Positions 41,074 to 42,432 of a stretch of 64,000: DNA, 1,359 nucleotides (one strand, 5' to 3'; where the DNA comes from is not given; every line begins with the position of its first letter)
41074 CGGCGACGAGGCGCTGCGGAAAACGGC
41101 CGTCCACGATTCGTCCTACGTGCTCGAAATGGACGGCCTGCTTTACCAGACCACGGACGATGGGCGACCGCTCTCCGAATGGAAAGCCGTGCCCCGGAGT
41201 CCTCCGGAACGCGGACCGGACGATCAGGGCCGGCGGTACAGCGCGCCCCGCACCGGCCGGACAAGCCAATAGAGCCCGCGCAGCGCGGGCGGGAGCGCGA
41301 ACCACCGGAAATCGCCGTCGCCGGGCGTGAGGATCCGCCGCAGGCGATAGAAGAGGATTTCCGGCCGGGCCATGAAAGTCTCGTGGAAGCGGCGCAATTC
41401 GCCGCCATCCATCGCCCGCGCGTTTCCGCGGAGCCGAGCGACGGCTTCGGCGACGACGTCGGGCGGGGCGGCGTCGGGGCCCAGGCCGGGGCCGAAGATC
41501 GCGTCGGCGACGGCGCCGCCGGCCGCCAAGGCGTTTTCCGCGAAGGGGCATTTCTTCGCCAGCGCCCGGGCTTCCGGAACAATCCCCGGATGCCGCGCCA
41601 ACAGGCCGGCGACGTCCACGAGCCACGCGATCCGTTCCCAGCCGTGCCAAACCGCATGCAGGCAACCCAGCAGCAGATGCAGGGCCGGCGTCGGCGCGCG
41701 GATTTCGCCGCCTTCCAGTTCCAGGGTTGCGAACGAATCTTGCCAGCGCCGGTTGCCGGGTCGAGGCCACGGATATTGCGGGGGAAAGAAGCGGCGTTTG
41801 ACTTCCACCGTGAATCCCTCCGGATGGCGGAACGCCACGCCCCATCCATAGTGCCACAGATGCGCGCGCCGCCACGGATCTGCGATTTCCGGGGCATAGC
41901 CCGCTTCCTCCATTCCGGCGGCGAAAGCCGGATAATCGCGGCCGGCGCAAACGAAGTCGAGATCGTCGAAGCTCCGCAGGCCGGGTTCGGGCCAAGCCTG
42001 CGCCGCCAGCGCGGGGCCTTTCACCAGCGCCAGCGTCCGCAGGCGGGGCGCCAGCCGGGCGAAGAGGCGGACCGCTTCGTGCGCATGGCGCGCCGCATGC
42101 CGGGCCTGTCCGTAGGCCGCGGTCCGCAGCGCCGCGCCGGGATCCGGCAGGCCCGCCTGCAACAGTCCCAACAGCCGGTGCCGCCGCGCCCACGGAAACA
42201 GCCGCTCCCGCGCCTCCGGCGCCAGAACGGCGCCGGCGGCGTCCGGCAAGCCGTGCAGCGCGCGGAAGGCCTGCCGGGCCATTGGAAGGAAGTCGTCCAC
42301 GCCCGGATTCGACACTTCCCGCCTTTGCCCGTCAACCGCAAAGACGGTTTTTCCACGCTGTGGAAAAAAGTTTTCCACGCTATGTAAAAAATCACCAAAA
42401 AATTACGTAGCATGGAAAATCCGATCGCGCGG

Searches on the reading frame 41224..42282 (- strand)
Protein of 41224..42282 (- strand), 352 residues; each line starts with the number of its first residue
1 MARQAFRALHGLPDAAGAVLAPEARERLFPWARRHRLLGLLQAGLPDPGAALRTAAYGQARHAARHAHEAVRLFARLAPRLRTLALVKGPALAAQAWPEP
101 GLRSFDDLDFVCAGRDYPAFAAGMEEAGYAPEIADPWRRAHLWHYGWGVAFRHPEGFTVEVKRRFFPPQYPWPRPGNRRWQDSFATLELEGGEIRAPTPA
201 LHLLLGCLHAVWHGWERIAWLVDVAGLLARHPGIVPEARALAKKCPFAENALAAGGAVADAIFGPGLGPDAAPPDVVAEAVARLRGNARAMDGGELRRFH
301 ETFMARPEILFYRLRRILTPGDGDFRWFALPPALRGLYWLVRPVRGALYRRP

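Call 16: search_protein_families(library=pfam, proteins=[window:41224-42282:-])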
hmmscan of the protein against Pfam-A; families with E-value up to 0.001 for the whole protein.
window:41224-42282:- (352 aa): 1 family
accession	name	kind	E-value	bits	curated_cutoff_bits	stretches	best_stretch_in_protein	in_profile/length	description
PF14907.12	NTP_transf_5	-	3.1e-29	102.7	31.2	1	26-249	6-235/249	Uncharacterised nucleotidyltransferase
